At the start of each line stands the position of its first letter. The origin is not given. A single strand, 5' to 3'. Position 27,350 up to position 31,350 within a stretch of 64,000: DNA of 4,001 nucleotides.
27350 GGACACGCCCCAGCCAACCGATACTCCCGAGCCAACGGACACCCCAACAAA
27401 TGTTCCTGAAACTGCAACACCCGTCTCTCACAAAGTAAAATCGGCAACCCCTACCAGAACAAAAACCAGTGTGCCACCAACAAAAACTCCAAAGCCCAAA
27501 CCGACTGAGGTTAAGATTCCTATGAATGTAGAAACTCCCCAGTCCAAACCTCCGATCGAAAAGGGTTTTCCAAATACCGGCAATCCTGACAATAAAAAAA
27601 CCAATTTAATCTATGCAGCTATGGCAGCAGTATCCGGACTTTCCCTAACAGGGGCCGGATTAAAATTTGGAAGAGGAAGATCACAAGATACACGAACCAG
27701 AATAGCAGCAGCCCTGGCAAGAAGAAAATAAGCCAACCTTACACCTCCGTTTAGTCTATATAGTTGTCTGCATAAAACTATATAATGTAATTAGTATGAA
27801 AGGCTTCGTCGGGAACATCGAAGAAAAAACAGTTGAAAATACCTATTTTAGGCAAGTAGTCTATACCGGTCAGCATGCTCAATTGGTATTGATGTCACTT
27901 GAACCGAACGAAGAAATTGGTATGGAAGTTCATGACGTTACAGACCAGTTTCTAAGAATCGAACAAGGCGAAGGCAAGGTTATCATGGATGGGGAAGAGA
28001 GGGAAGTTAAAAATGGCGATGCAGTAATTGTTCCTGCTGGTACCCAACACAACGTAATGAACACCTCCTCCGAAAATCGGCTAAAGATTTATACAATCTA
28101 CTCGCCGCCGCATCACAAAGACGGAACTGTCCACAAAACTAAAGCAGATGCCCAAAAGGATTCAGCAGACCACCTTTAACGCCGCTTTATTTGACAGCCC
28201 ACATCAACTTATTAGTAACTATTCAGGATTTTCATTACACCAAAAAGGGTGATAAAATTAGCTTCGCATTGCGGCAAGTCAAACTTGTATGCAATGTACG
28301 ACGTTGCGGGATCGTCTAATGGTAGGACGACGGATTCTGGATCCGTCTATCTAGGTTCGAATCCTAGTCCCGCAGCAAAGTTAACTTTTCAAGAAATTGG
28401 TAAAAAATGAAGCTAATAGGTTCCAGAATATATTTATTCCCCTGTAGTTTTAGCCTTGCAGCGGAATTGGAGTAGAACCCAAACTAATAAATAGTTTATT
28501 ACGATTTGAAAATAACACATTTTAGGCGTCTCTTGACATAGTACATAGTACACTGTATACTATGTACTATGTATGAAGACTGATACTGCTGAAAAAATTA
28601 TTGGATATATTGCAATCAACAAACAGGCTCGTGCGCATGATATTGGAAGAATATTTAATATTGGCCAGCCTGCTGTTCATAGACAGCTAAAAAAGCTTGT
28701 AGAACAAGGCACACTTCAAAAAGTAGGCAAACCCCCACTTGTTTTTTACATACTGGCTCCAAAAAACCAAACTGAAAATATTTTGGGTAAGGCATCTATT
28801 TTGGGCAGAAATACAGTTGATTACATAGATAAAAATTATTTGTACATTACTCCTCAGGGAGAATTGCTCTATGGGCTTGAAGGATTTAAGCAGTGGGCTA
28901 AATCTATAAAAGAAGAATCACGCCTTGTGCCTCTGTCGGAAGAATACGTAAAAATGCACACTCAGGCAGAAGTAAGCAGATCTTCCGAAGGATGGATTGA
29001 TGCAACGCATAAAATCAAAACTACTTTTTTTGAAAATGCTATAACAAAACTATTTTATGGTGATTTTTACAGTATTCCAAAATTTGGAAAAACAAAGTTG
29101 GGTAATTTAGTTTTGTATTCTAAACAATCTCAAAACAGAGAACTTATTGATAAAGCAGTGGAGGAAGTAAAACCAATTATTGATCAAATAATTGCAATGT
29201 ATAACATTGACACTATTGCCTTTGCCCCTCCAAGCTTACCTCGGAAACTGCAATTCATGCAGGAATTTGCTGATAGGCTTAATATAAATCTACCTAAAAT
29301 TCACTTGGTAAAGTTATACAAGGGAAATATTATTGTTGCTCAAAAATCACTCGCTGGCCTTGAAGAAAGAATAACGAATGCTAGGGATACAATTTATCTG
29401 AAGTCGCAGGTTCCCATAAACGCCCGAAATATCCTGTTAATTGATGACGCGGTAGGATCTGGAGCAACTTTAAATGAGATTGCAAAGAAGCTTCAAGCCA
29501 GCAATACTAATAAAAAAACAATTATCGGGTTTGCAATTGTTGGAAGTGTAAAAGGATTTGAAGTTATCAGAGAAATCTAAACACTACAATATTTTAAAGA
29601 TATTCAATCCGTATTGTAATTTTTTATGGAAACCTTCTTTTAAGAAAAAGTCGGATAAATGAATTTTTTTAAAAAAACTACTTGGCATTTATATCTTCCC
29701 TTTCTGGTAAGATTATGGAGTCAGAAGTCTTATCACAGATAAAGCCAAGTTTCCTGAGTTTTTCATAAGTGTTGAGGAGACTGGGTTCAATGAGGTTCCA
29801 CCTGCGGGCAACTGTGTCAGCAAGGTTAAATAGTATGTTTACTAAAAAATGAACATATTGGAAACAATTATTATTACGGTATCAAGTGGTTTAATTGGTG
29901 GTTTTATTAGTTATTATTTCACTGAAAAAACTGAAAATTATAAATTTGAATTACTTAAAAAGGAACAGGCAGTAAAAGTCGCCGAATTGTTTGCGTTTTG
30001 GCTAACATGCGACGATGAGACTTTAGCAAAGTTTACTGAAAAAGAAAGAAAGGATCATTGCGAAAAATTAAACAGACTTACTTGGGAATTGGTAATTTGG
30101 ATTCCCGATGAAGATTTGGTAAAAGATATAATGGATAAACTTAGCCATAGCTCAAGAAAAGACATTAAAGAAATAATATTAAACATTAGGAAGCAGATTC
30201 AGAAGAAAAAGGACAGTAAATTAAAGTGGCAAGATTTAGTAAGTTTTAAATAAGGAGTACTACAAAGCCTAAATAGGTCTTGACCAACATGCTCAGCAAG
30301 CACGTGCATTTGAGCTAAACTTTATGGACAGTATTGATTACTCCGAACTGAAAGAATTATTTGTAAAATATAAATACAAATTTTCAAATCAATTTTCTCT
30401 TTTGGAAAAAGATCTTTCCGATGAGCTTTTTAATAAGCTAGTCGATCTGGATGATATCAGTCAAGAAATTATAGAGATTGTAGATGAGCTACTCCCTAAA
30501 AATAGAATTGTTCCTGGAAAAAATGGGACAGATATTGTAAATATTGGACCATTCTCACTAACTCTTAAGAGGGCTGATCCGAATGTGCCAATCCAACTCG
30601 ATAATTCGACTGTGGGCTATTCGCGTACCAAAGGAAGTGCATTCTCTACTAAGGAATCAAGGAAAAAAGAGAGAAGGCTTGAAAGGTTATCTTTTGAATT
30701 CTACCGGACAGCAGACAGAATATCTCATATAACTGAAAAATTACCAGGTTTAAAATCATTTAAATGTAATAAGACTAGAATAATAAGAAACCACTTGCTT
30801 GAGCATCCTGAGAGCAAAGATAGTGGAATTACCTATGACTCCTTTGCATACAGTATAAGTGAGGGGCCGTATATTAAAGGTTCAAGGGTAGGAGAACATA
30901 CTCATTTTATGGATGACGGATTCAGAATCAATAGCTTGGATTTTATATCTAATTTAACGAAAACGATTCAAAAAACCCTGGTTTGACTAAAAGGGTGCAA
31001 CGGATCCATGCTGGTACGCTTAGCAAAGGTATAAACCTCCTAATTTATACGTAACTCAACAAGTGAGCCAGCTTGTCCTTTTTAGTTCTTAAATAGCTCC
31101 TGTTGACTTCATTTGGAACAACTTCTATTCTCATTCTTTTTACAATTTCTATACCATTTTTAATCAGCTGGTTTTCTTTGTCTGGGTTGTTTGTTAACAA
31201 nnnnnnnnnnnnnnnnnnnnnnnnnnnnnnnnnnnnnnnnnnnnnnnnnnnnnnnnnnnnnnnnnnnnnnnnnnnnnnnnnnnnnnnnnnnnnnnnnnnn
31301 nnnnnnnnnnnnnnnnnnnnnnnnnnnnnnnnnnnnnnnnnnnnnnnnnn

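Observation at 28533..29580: wHTH-ComF/PRTase fusion gene under a consensus promoter overlapped by a perfect 14-bp palindrome; leaderless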

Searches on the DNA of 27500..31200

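Call 84: search_rna_families(source=window, start=27500, end=31200, threshold=evalue, max_evalue=1)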
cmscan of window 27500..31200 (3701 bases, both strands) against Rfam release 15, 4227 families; matches with E-value up to 1: 1.
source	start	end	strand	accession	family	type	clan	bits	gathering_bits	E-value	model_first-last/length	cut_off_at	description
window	28305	28375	+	RF00005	tRNA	Gene; tRNA;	CL00001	63.4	29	1.2e-12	1-71/71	no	tRNA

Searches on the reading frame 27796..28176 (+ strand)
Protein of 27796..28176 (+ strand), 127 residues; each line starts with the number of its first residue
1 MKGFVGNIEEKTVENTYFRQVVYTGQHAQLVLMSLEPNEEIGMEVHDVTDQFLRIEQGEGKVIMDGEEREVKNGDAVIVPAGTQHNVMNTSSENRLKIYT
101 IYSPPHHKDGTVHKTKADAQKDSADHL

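Call 42: search_protein_families(library=pfam, proteins=[window:27796-28176:+], max_evalue=0.01)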
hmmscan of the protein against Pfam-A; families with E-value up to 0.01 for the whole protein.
window:27796-28176:+ (127 aa): 7 families
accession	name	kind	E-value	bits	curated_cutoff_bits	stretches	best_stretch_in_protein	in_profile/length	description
PF07883.17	Cupin_2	-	8.6e-17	61.1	27.2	1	32-102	2-70/70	Cupin domain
PF02311.25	AraC_binding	-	3.3e-05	24.1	21.1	1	37-105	12-78/135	AraC-like ligand binding domain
PF05899.18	Cupin_3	-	3.9e-05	23.7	23.5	1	46-84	22-61/74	EutQ-like cupin domain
PF00190.28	Cupin_1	-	0.00038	20.5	22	1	34-111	39-123/151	Cupin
PF12852.13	Cupin_6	-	0.0019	18.4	26.7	1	50-110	35-97/183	Cupin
PF01050.24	MannoseP_isomer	-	0.0046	17.6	23.6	1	21-91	21-91/116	Mannose-6-phosphate isomerase C-terminal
PF21621.3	MPI_cupin_dom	-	0.0057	17.1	27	1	57-84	37-64/79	Mannose-6-phosphate isomerase, cupin domain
